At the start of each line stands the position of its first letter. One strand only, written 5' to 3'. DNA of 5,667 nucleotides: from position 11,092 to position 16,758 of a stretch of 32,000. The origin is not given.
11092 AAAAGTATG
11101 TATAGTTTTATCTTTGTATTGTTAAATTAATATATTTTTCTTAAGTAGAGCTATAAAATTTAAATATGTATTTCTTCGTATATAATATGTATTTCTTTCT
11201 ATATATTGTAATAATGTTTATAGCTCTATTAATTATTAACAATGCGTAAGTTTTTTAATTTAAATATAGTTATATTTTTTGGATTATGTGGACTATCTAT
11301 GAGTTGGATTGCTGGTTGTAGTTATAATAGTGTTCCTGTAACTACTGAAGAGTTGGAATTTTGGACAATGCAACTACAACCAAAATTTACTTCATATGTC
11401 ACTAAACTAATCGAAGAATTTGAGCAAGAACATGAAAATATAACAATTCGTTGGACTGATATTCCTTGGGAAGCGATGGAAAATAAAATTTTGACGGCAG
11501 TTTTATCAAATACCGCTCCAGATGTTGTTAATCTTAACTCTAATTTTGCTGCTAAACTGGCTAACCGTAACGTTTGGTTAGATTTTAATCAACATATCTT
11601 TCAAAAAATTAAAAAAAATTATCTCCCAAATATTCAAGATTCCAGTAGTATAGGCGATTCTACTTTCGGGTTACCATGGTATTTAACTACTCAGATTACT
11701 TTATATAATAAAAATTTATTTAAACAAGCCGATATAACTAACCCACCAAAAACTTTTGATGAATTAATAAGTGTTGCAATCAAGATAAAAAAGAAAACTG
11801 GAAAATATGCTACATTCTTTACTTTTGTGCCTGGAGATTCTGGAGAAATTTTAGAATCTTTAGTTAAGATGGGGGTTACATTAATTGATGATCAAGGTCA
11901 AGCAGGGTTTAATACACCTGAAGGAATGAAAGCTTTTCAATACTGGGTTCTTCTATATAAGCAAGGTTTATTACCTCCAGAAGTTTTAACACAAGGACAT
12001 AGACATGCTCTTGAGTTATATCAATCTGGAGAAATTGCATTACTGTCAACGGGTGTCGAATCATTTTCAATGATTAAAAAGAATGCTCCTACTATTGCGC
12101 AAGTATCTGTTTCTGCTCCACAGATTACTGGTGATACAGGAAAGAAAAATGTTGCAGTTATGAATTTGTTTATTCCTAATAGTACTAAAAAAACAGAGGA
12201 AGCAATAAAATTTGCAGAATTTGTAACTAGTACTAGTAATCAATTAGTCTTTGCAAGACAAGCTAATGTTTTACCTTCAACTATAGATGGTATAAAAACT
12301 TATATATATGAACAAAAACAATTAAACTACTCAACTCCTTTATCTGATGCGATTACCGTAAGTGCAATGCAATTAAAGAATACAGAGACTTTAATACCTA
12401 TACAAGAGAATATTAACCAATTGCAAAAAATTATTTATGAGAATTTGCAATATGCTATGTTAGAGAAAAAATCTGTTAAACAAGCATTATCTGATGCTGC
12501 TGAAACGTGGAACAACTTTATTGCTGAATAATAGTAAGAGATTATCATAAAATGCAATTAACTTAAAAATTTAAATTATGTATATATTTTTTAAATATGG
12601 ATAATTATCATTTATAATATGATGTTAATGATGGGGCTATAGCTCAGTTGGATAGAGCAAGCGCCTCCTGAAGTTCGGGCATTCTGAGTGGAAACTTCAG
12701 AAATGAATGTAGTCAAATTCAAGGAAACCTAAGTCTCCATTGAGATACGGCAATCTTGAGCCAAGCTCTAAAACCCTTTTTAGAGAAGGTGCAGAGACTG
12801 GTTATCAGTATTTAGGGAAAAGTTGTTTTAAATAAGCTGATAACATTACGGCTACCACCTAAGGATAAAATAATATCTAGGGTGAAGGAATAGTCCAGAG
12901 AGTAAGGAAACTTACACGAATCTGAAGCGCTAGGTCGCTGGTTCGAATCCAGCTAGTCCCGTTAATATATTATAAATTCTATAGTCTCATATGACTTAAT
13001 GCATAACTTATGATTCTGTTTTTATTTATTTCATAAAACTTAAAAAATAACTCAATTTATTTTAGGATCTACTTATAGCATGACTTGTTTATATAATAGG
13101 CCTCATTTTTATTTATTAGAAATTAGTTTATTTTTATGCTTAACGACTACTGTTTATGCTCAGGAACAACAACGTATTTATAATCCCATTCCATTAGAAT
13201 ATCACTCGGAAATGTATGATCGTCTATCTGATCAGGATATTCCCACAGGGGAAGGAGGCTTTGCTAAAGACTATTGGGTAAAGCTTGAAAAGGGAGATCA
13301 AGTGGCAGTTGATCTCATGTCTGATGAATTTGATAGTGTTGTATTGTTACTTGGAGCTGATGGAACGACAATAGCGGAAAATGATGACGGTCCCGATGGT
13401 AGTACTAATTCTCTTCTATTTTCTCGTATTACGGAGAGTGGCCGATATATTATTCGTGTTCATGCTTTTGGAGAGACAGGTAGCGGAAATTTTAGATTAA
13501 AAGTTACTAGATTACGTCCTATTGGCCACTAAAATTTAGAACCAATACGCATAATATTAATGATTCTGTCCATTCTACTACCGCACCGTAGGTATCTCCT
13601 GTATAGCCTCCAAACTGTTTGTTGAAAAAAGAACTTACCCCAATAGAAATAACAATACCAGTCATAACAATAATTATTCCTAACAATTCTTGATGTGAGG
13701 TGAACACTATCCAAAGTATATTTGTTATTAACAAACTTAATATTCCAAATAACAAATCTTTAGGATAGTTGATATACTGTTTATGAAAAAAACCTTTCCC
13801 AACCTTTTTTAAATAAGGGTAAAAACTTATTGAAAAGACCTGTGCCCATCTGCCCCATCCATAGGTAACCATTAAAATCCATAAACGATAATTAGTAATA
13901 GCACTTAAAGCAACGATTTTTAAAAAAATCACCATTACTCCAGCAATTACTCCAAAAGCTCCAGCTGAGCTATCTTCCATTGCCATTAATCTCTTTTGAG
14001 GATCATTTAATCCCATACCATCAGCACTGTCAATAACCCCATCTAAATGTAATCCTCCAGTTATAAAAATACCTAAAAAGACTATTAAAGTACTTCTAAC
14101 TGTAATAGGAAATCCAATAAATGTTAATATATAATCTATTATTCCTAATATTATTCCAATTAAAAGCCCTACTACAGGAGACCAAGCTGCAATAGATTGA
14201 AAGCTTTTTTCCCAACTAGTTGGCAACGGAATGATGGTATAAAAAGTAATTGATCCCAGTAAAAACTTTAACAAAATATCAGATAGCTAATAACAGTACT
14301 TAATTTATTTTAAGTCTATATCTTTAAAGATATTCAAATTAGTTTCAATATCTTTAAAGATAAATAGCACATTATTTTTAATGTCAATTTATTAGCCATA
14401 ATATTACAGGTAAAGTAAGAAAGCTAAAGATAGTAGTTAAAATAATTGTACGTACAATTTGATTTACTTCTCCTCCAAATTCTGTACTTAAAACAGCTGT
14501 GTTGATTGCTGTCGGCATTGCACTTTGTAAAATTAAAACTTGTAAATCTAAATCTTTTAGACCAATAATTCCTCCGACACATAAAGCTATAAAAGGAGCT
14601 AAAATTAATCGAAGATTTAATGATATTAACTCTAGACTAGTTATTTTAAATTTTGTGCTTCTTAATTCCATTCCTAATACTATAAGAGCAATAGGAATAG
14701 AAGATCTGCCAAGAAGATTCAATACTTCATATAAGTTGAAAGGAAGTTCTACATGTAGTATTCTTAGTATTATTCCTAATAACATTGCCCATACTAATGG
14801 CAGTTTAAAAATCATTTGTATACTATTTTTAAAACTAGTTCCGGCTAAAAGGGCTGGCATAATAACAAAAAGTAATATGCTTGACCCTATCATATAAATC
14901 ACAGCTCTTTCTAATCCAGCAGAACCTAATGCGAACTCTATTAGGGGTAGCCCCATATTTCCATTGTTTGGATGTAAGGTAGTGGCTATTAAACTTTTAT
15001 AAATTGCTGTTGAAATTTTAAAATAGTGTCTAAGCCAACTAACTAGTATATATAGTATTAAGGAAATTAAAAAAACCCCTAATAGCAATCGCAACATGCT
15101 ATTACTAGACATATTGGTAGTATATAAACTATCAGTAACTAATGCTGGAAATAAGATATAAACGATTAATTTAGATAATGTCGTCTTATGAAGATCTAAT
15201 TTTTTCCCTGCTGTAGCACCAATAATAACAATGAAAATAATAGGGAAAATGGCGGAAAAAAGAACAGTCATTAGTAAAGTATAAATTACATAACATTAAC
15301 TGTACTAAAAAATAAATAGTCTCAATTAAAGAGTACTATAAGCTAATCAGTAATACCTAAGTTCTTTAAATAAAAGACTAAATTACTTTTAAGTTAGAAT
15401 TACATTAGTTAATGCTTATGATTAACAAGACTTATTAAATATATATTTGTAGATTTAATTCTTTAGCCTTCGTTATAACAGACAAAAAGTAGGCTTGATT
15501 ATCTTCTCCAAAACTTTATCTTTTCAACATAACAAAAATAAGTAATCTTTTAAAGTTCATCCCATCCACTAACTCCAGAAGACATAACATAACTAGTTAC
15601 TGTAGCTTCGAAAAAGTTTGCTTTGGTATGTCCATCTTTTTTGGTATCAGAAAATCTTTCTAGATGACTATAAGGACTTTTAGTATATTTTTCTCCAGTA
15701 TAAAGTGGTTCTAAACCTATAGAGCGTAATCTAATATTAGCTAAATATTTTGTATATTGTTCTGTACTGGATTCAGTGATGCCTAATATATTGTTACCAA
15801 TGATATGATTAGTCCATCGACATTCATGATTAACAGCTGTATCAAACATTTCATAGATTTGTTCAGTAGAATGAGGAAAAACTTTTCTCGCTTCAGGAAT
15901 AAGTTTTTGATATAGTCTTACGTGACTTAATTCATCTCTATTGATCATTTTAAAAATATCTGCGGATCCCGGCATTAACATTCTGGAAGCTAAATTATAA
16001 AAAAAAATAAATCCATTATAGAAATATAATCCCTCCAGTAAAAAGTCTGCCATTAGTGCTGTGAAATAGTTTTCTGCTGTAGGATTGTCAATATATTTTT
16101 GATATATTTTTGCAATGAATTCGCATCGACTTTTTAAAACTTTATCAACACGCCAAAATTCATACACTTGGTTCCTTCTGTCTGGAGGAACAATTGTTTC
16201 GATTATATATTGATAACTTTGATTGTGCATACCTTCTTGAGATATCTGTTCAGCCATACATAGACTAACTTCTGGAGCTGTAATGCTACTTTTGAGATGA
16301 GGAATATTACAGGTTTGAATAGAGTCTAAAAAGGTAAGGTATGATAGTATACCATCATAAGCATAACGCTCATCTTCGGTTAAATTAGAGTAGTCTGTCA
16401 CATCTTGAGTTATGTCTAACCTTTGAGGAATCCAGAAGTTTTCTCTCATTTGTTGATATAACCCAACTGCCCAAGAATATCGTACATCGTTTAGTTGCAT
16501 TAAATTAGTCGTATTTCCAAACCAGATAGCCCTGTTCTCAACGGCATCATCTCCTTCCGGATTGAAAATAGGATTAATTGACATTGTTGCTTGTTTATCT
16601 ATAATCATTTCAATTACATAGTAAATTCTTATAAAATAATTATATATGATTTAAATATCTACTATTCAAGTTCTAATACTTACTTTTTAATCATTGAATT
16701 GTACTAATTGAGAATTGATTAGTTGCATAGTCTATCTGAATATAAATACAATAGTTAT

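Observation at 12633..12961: tRNA-Arg(CCU) split by a 255-nt IC3 group I intron that routine tRNA finders would likely miss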

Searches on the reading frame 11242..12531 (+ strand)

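Call 9: search_protein_families(library=ncbifam, proteins=[window:11242-12531:+])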
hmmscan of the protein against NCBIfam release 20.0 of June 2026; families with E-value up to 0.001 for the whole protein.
window:11242-12531:+ (429 aa): 5 families
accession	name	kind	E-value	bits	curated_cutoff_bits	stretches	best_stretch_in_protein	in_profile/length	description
TIGR03850.1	bind_CPR_0540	equivalog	5.3e-09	35.2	299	1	49-194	46-203/437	carbohydrate ABC transporter substrate-binding protein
NF053763.1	ABCarbgalBndGanS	equivalog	8.2e-09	34.7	700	1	51-427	51-415/420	galactooligosaccharide ABC transporter substrate-binding protein GanS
NF008211.0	PRK10974.1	equivalog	2.6e-08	32.9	411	1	32-426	23-430/439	sn-glycerol-3-phosphate ABC transporter substrate-binding protein UgpB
NF007011.0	PRK09474.1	equivalog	4.4e-07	29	291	1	120-421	108-392/396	maltose/maltodextrin ABC transporter substrate-binding protein MalE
TIGR03851.1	chitin_NgcE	equivalog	1.6e-06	27.4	399.65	1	121-271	133-288/450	N-acetylglucosamine/diacetylchitobiose ABC transporter substrate-binding protein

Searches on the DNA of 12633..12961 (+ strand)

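Call 36: search_dna_similar(query=window:12633-12961:+, collection=plasmids, mode=distant, max_rows=25)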
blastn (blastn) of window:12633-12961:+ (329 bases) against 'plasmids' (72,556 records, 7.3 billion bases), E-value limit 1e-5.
No match.

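Call 37: search_dna_similar(query=window:12633-12961:+, collection=phages, mode=distant, max_rows=25)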
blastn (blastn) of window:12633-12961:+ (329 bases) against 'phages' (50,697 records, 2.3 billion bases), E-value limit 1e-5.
No match.

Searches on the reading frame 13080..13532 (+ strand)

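Call 9: search_protein_families(library=ncbifam, proteins=[window:13080-13532:+])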
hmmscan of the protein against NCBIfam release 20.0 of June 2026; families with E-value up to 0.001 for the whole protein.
window:13080-13532:+ (150 aa): 1 family
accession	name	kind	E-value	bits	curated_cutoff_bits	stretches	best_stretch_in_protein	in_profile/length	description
NF038127.1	FDP_fam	subfamily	6.4e-05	23.4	29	1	73-137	43-115/150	DVUA0089 family protein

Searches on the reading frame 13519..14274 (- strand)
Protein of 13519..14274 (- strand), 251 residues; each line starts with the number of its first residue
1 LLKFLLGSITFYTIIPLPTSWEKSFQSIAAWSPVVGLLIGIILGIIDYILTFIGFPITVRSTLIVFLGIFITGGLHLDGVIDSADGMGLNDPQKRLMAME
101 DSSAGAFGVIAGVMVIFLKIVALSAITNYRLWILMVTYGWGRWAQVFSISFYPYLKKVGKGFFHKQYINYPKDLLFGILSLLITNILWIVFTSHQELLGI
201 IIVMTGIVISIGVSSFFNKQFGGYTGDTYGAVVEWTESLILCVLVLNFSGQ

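Call 9: search_protein_families(library=ncbifam, proteins=[window:13519-14274:-])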
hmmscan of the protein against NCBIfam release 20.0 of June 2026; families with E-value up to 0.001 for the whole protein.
window:13519-14274:- (251 aa): 6 families
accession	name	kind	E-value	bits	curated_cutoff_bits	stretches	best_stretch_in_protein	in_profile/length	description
TIGR00317.1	cobS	equivalog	9.3e-43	146.8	110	1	1-244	1-241/241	adenosylcobinamide-GDP ribazoletransferase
NF001278.0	PRK00235.1-5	equivalog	3e-31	108.9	252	1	5-246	5-243/246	adenosylcobinamide-GDP ribazoletransferase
NF001277.0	PRK00235.1-3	equivalog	3.1e-30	105.7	273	1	2-245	5-250/255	adenosylcobinamide-GDP ribazoletransferase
NF001279.0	PRK00235.2-1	equivalog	4.8e-24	85.3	282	1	2-242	2-242/248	adenosylcobinamide-GDP ribazoletransferase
NF001276.0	PRK00235.1-2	equivalog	4.5e-21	75.5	322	1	8-246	13-258/260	adenosylcobinamide-GDP ribazoletransferase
NF001282.0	PRK00235.2-4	equivalog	5.7e-15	55.4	342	1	28-244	51-278/286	adenosylcobinamide-GDP ribazoletransferase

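Call 13: find_encoding_contigs(protein=window:13519-14274:-, flank=6000, max_places=4)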
Protein window:13519-14274:- (251 aa): 1 contig read that carries it; 1 place shown.
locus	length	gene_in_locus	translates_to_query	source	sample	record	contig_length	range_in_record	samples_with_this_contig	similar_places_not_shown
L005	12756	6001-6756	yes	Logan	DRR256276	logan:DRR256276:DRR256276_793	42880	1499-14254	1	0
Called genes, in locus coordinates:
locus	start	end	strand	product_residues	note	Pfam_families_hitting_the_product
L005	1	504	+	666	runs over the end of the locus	?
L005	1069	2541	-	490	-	PF02163:Peptidase_M50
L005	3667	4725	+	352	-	PF00268:Ribonuc_red_sm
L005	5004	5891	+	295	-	PF03547:Mem_trans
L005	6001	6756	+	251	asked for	PF02654:CobS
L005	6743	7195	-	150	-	PF04151:PPC (weak)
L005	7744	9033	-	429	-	PF01547:SBP_bac_1, PF13416:SBP_bac_8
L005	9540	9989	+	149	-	PF00334:NDK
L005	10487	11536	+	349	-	PF13354:Beta-lactamase2, PF00768:Peptidase_S11 (weak)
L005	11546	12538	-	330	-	PF00106:adh_short (weak), PF01073:3Beta_HSD, PF01370:Epimerase, PF02719:Polysacc_synt_2, PF04321:RmlD_sub_bind, PF07993:NAD_binding_4 (weak), PF16363:GDP_Man_Dehyd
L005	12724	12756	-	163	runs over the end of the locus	PF13581:HATPase_c_2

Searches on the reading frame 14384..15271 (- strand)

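Call 9: search_protein_families(library=ncbifam, proteins=[window:14384-15271:-])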
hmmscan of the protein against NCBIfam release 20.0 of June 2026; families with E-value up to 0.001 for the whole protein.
window:14384-15271:- (295 aa): 2 families
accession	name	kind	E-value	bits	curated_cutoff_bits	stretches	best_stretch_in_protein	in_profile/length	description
TIGR00946.1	2a69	subfamily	4.8e-27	94.9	246.05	1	5-294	7-334/336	auxin efflux carrier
NF007384.0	PRK09903.1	equivalog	3.1e-10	39.8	404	1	2-269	3-285/314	transporter YfdV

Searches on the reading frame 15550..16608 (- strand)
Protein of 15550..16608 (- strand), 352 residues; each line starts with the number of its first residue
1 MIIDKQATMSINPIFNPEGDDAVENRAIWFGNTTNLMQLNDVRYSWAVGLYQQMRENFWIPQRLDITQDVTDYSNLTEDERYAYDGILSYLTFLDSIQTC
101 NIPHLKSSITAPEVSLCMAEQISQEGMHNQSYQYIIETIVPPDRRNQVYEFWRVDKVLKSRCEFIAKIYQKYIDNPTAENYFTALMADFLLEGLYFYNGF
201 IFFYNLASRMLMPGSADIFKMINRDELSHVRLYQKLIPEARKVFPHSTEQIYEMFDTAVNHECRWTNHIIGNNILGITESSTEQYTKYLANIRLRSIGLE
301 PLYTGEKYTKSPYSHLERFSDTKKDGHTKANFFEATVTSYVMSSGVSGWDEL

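Call 9: search_protein_families(library=ncbifam, proteins=[window:15550-16608:-])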
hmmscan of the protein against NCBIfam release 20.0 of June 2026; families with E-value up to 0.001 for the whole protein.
window:15550-16608:- (352 aa): 16 families
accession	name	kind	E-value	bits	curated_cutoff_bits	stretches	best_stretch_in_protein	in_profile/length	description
NF007184.0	PRK09614.1-3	equivalog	2e-107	359.5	310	1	7-344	3-340/346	ribonucleotide-diphosphate reductase subunit beta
NF007186.0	PRK09614.1-5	equivalog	5.2e-45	153.9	237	1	35-351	10-320/328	ribonucleotide-diphosphate reductase subunit beta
NF005550.0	PRK07209.1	equivalog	3.9e-40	138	309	1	33-346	59-380/383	ribonucleotide-diphosphate reductase subunit beta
TIGR04171.1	RNR_1b_NrdF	exception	1.7e-32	112.9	355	1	46-343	13-304/316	class 1b ribonucleoside-diphosphate reductase subunit beta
NF006576.0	PRK09101.1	equivalog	7.2e-32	110.7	346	2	180-307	193-329/376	class Ia ribonucleoside-diphosphate reductase subunit beta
NF007183.0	PRK09614.1-2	subfamily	2.2e-29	102.5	320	1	50-306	22-282/327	ribonucleotide-diphosphate reductase subunit beta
NF007182.0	PRK09614.1-1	subfamily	2.9e-27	95.6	471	1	40-350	17-319/324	ribonucleotide-diphosphate reductase subunit beta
NF010572.0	PRK13965.1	subfamily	1.6e-26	93.1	486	1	46-344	36-326/337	class 1b ribonucleoside-diphosphate reductase subunit beta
NF007185.0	PRK09614.1-4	equivalog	1.6e-20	73.6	525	1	49-305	20-272/320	ribonucleotide-diphosphate reductase subunit beta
NF010573.0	PRK13966.1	equivalog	7.3e-19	67.9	661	1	48-349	25-318/324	ribonucleotide-diphosphate reductase subunit beta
NF009398.0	PRK12759.1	equivalog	1.9e-16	60.1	649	1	40-351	101-406/410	bifunctional gluaredoxin/ribonucleoside-diphosphate reductase subunit beta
NF010574.0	PRK13967.1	equivalog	1.5e-13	50.6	687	1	48-344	23-311/322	ribonucleotide-diphosphate reductase subunit beta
NF006200.0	PRK08326.1-3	equivalog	2e-09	37.1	194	1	47-259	31-246/321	R2-like ligand-binding oxidase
NF006198.0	PRK08326.1-1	subfamily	3.4e-08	33.1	274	1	47-297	27-286/308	R2-like ligand-binding oxidase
NF006202.0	PRK08326.1-5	equivalog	2.2e-06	27.2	315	1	55-255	28-234/297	R2-like ligand-binding oxidase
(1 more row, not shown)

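Call 12: find_encoding_contigs(protein=window:15550-16608:-, flank=6000, max_places=4)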
Protein window:15550-16608:- (352 aa): 10 contigs read that carry it; 4 places shown.
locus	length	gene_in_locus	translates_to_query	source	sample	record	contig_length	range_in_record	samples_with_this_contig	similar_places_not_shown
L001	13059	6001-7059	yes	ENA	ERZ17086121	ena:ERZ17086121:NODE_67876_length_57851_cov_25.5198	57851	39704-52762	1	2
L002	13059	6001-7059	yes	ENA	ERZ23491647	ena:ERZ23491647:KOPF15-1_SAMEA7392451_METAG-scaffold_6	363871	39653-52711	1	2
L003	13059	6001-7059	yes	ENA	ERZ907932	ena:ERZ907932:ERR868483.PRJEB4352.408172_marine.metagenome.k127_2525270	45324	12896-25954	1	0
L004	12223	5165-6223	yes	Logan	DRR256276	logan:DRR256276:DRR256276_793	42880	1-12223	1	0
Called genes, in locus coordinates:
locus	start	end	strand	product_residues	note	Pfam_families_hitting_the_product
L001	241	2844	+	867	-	PF02861:Clp_N, PF23569:NBD_SMAX1, PF00004:AAA, PF17871:AAA_lid_9, PF00004:AAA, PF07724:AAA_2, PF07728:AAA_5, PF10431:ClpB_D2-small, +13 more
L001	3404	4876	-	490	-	PF02163:Peptidase_M50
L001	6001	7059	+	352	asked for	PF00268:Ribonuc_red_sm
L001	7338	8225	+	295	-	PF03547:Mem_trans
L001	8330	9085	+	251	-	PF02654:CobS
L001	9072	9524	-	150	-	PF04151:PPC (weak)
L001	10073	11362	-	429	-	PF01547:SBP_bac_1, PF13416:SBP_bac_8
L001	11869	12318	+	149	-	PF00334:NDK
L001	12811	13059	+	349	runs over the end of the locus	PF13354:Beta-lactamase2, PF00768:Peptidase_S11 (weak)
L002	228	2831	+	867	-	PF02861:Clp_N, PF23569:NBD_SMAX1, PF00004:AAA, PF17871:AAA_lid_9, PF00004:AAA, PF07724:AAA_2, PF07728:AAA_5, PF10431:ClpB_D2-small, +13 more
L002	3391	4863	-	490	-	PF02163:Peptidase_M50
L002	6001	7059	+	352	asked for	PF00268:Ribonuc_red_sm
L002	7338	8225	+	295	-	PF03547:Mem_trans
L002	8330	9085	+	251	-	PF02654:CobS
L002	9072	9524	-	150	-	PF04151:PPC (weak)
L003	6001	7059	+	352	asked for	PF00268:Ribonuc_red_sm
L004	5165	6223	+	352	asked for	PF00268:Ribonuc_red_sm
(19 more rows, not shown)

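Call 57: list_cluster_members(proteins=[window:15550-16608:-, window:13519-14274:-])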
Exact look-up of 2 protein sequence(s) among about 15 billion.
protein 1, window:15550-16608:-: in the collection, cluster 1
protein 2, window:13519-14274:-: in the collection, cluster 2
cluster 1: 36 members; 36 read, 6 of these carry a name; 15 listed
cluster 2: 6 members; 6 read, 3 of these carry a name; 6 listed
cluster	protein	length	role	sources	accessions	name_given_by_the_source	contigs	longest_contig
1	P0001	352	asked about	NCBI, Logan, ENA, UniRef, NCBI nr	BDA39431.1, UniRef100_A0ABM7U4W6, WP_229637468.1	ribonucleoside-diphosphate reductase subunit beta [cyanobacterium endosymbiont of ... | Ribonucleoside-diphosphate reductase subunit beta n=2 Tax=Candidatus Atelocyanobacterium ... | ribonucleotide-diphosphate reductase subunit beta [Candidatus Atelocyanobacterium ...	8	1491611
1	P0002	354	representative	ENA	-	-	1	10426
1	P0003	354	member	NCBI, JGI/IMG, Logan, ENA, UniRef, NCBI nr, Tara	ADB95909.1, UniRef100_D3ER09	ribonucleotide reductase, beta subunit [Candidatus Atelocyanobacterium thalassa isolate ... | Ribonucleoside-diphosphate reductase subunit beta n=2 Tax=Candidatus Atelocyanobacterium ... | strand:+ start:43291 stop:44355 length:1065 start_codon:yes stop_codon:yes ...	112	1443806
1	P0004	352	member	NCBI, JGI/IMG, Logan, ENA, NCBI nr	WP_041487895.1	ribonucleotide-diphosphate reductase subunit beta [Candidatus Atelocyanobacterium ...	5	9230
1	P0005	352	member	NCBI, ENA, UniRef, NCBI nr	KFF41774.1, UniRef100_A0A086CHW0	MAG: ribonucleotide reductase, beta subunit [Candidatus Atelocyanobacterium thalassa ... | Ribonucleoside-diphosphate reductase subunit beta n=1 Tax=Candidatus Atelocyanobacterium ...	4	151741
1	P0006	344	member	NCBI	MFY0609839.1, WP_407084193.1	ribonucleotide-diphosphate reductase subunit beta [Candidatus Atelocyanobacterium ...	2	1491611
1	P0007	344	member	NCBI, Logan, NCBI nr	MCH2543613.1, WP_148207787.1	ribonucleotide-diphosphate reductase subunit beta [Candidatus Atelocyanobacterium ... | ribonucleotide-diphosphate reductase subunit beta [Candidatus Atelocyanobacterium sp. ...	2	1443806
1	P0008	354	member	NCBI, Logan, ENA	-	-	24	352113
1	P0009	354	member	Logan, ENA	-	-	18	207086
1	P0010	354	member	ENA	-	-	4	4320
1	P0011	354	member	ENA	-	-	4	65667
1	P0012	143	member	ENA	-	-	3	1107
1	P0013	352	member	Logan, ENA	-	-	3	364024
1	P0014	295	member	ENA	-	-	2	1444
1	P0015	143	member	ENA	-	-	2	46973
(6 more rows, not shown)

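Call 58: find_encoding_contigs(protein=P0003, flank=6000, max_places=4)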
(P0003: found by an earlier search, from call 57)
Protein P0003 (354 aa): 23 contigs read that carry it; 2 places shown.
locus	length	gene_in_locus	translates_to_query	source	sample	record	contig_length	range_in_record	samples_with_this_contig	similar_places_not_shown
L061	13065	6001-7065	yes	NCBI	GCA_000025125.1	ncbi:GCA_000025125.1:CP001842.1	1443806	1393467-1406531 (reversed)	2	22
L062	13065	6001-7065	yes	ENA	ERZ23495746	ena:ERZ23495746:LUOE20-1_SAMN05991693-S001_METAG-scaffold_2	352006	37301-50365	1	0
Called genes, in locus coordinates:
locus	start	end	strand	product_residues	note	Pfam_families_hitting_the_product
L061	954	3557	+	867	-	PF02861:Clp_N, PF23569:NBD_SMAX1, PF00004:AAA, PF17871:AAA_lid_9, PF00004:AAA, PF07724:AAA_2, PF07728:AAA_5, PF10431:ClpB_D2-small, +12 more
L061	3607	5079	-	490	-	PF02163:Peptidase_M50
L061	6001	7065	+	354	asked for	PF00268:Ribonuc_red_sm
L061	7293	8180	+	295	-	PF03547:Mem_trans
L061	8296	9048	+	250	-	PF02654:CobS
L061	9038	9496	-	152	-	PF04151:PPC (weak)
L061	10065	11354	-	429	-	PF01547:SBP_bac_1, PF13416:SBP_bac_8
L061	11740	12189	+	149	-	PF00334:NDK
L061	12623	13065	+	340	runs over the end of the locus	PF13354:Beta-lactamase2, PF00768:Peptidase_S11 (weak)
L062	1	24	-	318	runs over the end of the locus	PF00140:Sigma70_r1_2, PF04542:Sigma70_r2, PF04539:Sigma70_r3, PF04545:Sigma70_r4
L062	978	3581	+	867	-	PF02861:Clp_N, PF23569:NBD_SMAX1, PF00004:AAA, PF17871:AAA_lid_9, PF00004:AAA, PF07724:AAA_2, PF07728:AAA_5, PF10431:ClpB_D2-small, +12 more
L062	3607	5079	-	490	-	PF02163:Peptidase_M50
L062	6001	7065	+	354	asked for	PF00268:Ribonuc_red_sm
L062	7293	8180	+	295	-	PF03547:Mem_trans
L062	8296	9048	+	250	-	PF02654:CobS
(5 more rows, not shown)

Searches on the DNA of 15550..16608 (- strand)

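Call 73: search_rna_families(sources=[L047, L061], threshold=gathering)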
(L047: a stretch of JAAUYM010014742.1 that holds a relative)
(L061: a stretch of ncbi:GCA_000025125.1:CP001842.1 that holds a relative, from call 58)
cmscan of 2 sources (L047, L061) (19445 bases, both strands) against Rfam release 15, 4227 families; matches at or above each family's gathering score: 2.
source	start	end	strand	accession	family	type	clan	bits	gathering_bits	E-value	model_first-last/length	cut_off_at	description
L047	4712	5367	+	RF00028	Intron_gpI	Intron;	-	74.1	50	1.8e-17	1-253/253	no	Group I catalytic intron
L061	9654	9989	-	RF00028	Intron_gpI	Intron;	-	69.7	50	3.8e-16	1-253/253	no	Group I catalytic intron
